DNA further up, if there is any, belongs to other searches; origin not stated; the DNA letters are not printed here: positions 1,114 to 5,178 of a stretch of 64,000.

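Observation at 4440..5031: RND transporter with ~200-aa C-terminal extension ending in a TKAKED x4 tandem repeat and a poly-Lys/Ser/Thr tail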

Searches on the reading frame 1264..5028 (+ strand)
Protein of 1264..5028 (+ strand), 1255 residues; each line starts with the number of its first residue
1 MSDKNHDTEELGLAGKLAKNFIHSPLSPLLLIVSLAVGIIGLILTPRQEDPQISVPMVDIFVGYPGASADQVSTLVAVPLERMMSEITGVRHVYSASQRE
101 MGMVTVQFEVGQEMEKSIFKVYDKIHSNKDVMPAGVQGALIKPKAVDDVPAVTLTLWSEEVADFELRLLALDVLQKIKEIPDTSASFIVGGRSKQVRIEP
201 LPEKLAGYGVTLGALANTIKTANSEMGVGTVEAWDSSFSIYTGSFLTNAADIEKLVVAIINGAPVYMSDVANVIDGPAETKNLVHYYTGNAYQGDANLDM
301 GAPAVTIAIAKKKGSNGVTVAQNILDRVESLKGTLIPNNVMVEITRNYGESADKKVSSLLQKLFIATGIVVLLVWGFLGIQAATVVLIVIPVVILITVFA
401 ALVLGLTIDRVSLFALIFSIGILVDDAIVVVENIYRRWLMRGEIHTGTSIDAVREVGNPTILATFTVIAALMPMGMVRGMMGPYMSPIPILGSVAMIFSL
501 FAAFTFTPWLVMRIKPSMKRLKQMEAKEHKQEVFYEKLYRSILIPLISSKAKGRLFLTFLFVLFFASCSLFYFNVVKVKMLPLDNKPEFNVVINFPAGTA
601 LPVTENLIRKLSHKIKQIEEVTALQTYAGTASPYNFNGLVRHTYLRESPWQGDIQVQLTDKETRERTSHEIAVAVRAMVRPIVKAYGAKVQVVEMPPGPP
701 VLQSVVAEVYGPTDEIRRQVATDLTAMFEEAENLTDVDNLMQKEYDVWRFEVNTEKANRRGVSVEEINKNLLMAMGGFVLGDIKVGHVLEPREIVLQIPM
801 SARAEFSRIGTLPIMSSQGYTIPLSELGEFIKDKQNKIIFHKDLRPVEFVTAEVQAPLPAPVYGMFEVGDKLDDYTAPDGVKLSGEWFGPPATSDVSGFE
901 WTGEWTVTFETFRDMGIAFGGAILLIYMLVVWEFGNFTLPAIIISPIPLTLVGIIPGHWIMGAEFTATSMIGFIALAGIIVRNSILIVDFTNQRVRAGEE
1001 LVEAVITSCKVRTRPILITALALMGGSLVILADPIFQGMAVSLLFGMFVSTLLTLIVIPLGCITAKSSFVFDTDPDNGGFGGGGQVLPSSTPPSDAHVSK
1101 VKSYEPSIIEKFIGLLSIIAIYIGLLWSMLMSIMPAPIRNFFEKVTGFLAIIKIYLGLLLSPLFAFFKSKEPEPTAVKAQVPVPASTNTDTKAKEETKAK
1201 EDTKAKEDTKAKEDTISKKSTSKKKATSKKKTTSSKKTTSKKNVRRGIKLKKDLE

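Call 4: search_protein_families(library=pfam, proteins=[window:1264-5028:+], max_evalue=0.01)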
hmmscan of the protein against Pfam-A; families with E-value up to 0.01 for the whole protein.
window:1264-5028:+ (1255 aa): 1 family
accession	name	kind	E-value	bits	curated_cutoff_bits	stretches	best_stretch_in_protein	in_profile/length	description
PF00873.25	ACR_tran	-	1.1e-140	470.7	28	1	19-1060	3-1015/1021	AcrB/AcrD/AcrF family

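Call 5: search_protein_families(library=ncbifam, proteins=[window:1264-5028:+], max_evalue=0.01)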
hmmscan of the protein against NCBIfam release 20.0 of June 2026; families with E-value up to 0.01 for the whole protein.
window:1264-5028:+ (1255 aa): 13 families
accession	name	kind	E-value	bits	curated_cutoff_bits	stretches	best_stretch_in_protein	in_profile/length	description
NF033617.1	RND_permease_2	subfamily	1.4e-129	433.8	1250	1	20-1059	3-1001/1009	multidrug efflux RND transporter permease subunit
NF000282.2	RND_permease_1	subfamily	1e-97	328.2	1250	1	19-1060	2-1022/1029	multidrug efflux RND transporter permease subunit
TIGR00915.1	2A0602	subfamily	2.3e-79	267.5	940.35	1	18-1069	2-1032/1050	efflux RND transporter permease subunit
NF007905.0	PRK10614.1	equivalog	1.7e-76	257.7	1774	1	20-1060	6-1003/1025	multidrug efflux RND transporter permease subunit MdtC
TIGR00914.1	2A0601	subfamily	3.4e-72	243.6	701.45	1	32-1062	20-1032/1051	CusA/CzcA family heavy metal efflux RND transporter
NF007798.0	PRK10503.1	equivalog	3.3e-68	230.2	1584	1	15-1060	10-1017/1040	MdtB/MuxB family multidrug efflux RND transporter permease subunit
NF007131.0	PRK09577.1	equivalog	7.9e-61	205.9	1768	2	18-827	2-798/1045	multidrug efflux RND transporter permease subunit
NF007842.1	PRK10555.1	equivalog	1.8e-53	181.7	1854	2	18-782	2-759/1036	multidrug efflux RND transporter permease AcrD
NF007133.0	PRK09579.1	equivalog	2e-53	181.3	1763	2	20-610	6-579/1017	multidrug efflux RND transporter permease subunit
NF000037.1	RND_perm_OqxB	exception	3.5e-46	157.5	2200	2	19-690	5-671/1050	multidrug efflux RND transporter permease subunit OqxB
NF011706.2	PRK15127.1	equivalog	4.4e-32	110.9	2150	2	31-787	17-767/1049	multidrug efflux RND transporter permease subunit AcrB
TIGR00916.1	2A0604s01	subfamily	6.3e-06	26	148.6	1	917-1052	92-228/231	SecD/SecF family protein translocase subunit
TIGR03480.1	HpnN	hypoth_equivalog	0.0004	18.5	751.85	1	366-543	279-452/862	hopanoid biosynthesis associated RND transporter like protein HpnN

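Call 8: find_homologous_proteins(query=window:1264-5028:+, max_evalue=1e-10)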
Query window:1264-5028:+ (1255 aa): 8000 proteins with E <= 1e-10 among 8000 candidates; the best 120 are listed.
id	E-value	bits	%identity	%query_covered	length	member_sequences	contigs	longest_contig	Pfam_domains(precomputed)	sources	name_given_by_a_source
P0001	0.0e+0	1692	67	91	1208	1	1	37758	PF03176.22,PF02355.23,PF00873.26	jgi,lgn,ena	-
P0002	0.0e+0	1660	69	85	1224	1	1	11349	PF02355.23,PF00873.26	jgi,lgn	-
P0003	0.0e+0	1660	69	85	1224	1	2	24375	PF02355.23,PF00873.26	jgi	-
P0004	0.0e+0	1658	69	85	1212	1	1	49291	PF02355.23,PF00873.26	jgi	jgi:multidrug efflux pump subunit AcrB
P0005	0.0e+0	1658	69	85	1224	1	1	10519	PF02355.23,PF00873.26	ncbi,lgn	-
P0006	0.0e+0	1658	68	87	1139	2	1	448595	PF02355.23,PF00873.26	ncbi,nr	ncbi:MAG: efflux RND transporter permease subunit [Gammaproteobacteria bacterium]|nr:efflux RND tran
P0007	0.0e+0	1647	67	87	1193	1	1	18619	PF02355.23,PF00873.26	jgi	-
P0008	0.0e+0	1621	60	100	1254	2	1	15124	PF03176.22,PF02355.23,PF00873.26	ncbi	-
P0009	0.0e+0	1607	60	98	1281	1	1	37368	PF03176.22,PF00873.26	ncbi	-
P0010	0.0e+0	1600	60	100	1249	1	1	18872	PF02355.23,PF00873.26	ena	-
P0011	0.0e+0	1597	59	99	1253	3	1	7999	PF02355.23,PF00873.26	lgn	-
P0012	0.0e+0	1597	63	92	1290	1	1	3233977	PF03176.22,PF00873.26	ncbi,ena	-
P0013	0.0e+0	1594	67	85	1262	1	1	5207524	PF02355.23,PF00873.26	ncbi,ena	-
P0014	0.0e+0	1594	60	100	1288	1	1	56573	PF03176.22,PF02355.23,PF00873.26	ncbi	-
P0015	0.0e+0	1590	59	99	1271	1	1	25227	PF00873.26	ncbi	-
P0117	0.0e+0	1520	62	85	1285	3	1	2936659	PF02355.23,PF00873.26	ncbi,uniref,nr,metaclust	ncbi:efflux RND transporter permease subunit [Thiorhodospira sibirica]|uniref:efflux RND transporter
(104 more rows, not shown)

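Call 12: find_encoding_contigs(protein=P0012, flank=10000, max_places=2)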
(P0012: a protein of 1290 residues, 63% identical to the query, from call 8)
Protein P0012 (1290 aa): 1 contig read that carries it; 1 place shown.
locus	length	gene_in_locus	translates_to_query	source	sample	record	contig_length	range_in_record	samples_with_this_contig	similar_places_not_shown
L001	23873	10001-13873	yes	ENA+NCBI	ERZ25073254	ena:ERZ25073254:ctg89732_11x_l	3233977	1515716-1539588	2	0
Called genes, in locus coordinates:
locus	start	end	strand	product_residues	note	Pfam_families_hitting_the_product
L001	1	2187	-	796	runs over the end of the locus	PF00005:ABC_tran (faint), PF02463:SMC_N (faint), PF13191:AAA_16 (faint), PF13555:AAA_29 (faint), PF20703:nSTAND1 (faint), PF17755:UvrA_DNA-bind (weak)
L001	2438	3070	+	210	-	PF00165:HTH_AraC, PF12833:HTH_18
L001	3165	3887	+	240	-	PF00702:Hydrolase, PF13419:HAD_2 (weak)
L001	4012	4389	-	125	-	PF00903:Glyoxalase, PF12681:Glyoxalase_2 (weak)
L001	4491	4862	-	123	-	PF00903:Glyoxalase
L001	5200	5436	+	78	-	PF01402:RHH_1 (weak)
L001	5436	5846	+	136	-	PF01850:PIN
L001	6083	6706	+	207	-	PF01810:LysE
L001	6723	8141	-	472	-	PF13620:CarboxypepD_reg (faint), PF22904:NOMO1-like_2nd (faint), PF13715:CarbopepD_reg_2 (faint)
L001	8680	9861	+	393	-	-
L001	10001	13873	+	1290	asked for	PF00873:ACR_tran, PF03176:MMPL (faint)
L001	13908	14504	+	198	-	-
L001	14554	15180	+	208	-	PF01656:CbiA, PF02374:ArsA_ATPase, PF07015:VirC1 (weak), PF09140:MipZ (weak), PF10609:ParA (weak), PF13614:AAA_31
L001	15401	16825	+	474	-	PF00350:Dynamin_N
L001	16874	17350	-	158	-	PF22381:Staph_reg_Sar_Rot (weak), PF01047:MarR, PF12802:MarR_2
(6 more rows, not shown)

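Call 13: find_encoding_contigs(protein=P0117, flank=10000, max_places=2)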
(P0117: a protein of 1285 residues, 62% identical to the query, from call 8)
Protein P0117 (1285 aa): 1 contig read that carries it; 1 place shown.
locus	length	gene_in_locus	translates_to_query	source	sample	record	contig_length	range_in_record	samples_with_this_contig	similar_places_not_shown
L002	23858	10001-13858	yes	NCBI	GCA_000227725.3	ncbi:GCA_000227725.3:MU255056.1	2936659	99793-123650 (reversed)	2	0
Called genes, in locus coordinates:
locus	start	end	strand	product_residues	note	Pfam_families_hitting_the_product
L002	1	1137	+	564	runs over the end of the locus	PF00015:MCPsignal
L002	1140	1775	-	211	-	PF02830:V4R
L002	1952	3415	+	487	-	PF00291:PALP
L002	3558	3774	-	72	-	PF13384:HTH_23, PF13518:HTH_28, PF13551:HTH_29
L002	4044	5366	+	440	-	PF07690:MFS_1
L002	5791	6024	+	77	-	PF02463:SMC_N (weak), PF13175:AAA_15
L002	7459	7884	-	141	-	-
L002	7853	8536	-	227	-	PF13808:DDE_Tnp_1_assoc, PF01609:DDE_Tnp_1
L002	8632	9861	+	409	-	PF00364:Biotin_lipoyl (faint), PF25917:BSH_RND, PF25973:BSH_CzcB, PF25954:Beta-barrel_RND_2 (weak), PF25967:RND-MFP_C (faint)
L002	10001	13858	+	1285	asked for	PF00873:ACR_tran, PF02355:SecD_SecF_C (faint)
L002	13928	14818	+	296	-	-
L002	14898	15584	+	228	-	-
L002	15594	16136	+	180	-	PF00293:NUDIX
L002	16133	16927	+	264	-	PF00459:Inositol_P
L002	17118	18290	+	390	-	PF13692:Glyco_trans_1_4, PF00534:Glycos_transf_1, PF13524:Glyco_trans_1_2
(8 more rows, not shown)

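Call 17: find_related_loci(query=A1, collection=genome_contigs, flank=10000)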
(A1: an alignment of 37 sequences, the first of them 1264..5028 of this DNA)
Query A1 (1255 aa) in genome_contigs; peptide patterns used: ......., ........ (x = any residue, [..] = any of these).
599 stretches matched a pattern (row limit reached: there are more); 596 encode a relative of the query (tblastn E <= 1e-3); the best 80 are kept; 80 distinct loci.
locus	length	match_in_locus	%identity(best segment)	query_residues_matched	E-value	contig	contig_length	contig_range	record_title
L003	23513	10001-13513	61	3-1174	0e+0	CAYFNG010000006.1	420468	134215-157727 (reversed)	MAG TPA_asm: uncultured Sneathiellales bacterium isolate ERP019367_co1_69 genome assembly, contig: NODE_27_length_420468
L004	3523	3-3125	66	39-1081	0e+0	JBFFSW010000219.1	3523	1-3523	MAG: Thiohalomonadaceae bacterium isolate Mix_mud21.2022.07.6 k141_339691_length_3523_cov_41.2365, whole genome shotgun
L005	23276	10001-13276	62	3-1080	0e+0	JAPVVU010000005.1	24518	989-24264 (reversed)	MAG: Gammaproteobacteria bacterium isolate SY_S20_27 SY_S20_27_000000000005, whole genome shotgun sequence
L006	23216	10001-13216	63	11-1078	0e+0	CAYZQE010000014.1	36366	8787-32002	MAG TPA_asm: uncultured Gammaproteobacteria bacterium isolate binchicken_co53_181 genome assembly, contig: NODE_337_leng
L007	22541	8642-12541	55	2-1255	0e+0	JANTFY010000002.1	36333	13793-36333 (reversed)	MAG: Gammaproteobacteria bacterium isolate bin10026 c_000000000681, whole genome shotgun sequence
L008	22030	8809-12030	63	1-1070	0e+0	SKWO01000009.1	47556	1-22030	MAG: Gammaproteobacteria bacterium isolate CSSed162cmB_205R1 CSSed16-2cmB-687, whole genome shotgun sequence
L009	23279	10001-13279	63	3-1084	0e+0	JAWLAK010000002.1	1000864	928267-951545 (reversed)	MAG: Thiolinea sp. isolate AC1.102 AC1.102.fa-2, whole genome shotgun sequence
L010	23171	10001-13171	60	9-1065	0e+0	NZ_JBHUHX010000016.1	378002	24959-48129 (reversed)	Thiorhodococcus fuscus strain KCTC 5701 platanus_K_17_124_16, whole genome shotgun sequence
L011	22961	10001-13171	61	9-1065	0e+0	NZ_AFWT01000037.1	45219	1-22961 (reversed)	Thiorhodococcus drewsii AZ1 ctg174, whole genome shotgun sequence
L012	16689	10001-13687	55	10-1199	0e+0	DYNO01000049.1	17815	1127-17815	MAG TPA_asm: Thiomargarita sp. isolate SulCav_FS08_3_2_43_2644 SulCav_FS08_3_1225_length_17815_cov_1569_648592, whole ge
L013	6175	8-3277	61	1-1078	0e+0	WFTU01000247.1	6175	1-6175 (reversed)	MAG: Rhodobacteraceae bacterium isolate S139_41 k151_410828, whole genome shotgun sequence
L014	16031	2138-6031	55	2-1254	0e+0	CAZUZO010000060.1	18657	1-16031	MAG TPA_asm: uncultured Thiotrichales bacterium isolate SRP072547_co1_415 genome assembly, contig: NODE_4677_length_1865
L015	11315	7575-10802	61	9-1098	0e+0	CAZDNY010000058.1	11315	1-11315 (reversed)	MAG TPA_asm: uncultured Hyphomicrobiaceae bacterium isolate binchicken_co176_32 genome assembly, contig: NODE_4128_lengt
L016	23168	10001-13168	62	8-1069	0e+0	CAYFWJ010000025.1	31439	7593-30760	MAG TPA_asm: uncultured Ectothiorhodospiraceae bacterium isolate ERP107533_co1_145 genome assembly, contig: NODE_668_len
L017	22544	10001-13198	60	9-1069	0e+0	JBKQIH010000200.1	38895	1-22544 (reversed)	MAG: Rhodomicrobium sp. isolate BAr1A1B1C__bin_68 BAr1A1B1C_000000252612, whole genome shotgun sequence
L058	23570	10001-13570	51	13-1255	0e+0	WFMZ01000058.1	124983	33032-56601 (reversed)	MAG: Hydrogenovibrio sp. isolate S010_36 k151_54796, whole genome shotgun sequence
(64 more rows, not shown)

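Call 71: search_solved_structures(query=window:1264-5028:+, max_evalue=1e-20)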
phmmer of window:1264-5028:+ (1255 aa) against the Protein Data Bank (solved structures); distinct sequences matched with E-value up to 1e-20: 80 (the best 60 are shown).
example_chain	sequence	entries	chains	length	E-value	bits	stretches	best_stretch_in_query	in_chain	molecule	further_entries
6vej_A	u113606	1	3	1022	6e-65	222.7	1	23-1060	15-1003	Probable Resistance-Nodulation-Cell Division (RND) efflux transporter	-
9lyq_B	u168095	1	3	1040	1.6e-57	198.2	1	18-1060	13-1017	Multidrug resistance protein MdtB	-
8z1u_A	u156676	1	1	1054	2.4e-53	184.3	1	18-827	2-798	Efflux pump membrane transporter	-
9e9f_B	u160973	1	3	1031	1.1e-52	182.2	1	18-827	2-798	Efflux pump membrane transporter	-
7m4p_A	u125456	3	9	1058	4e-51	176.9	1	18-1071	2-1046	Efflux pump membrane transporter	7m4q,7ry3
8f3e_A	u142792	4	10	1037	8.2e-51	175.9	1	18-783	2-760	Efflux pump membrane transporter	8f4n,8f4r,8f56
8gjj_B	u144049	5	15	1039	4.1e-50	173.6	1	18-1060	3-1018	Efflux pump membrane transporter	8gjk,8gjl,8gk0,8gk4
5t0o_A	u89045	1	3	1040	7.6e-50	172.7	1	18-1060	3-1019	CmeB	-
5lq3_A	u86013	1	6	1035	1.5e-49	171.8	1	18-1060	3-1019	CmeB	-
8zxs_A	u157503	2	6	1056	5.1e-49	170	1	19-691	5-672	Efflux pump membrane transporter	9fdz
7cz9_A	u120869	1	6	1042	1.3e-48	168.7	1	19-691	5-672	Efflux pump membrane transporter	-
7b8p_A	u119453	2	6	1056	4e-48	167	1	19-827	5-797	Efflux pump membrane transporter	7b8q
20yy_A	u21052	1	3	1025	4.5e-48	166.9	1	30-1060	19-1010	Multidrug efflux RND transporter permease subunit MexK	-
6ows_A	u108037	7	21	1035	4.7e-48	166.8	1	21-827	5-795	Efflux pump membrane transporter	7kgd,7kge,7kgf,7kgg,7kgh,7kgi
9xwg_A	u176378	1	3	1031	5.2e-48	166.6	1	30-1060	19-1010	Multidrug efflux RND transporter permease subunit MexK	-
4dop_A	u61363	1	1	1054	4.9e-40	140.2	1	38-1060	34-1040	Cation efflux system protein CusA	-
3t51_A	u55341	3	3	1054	2e-39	138.2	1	38-1060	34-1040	Cation efflux system protein CusA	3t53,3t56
3k07_A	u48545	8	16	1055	2e-39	138.2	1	38-1060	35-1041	Cation efflux system protein cusA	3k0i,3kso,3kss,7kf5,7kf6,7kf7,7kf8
3ne5_A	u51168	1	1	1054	2.3e-39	138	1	38-1060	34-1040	Cation efflux system protein cusA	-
4dnr_A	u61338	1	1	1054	7.3e-39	136.3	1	38-1060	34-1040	Cation efflux system protein CusA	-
4dnt_A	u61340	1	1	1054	2.1e-38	134.8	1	38-1060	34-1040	Cation efflux system protein CusA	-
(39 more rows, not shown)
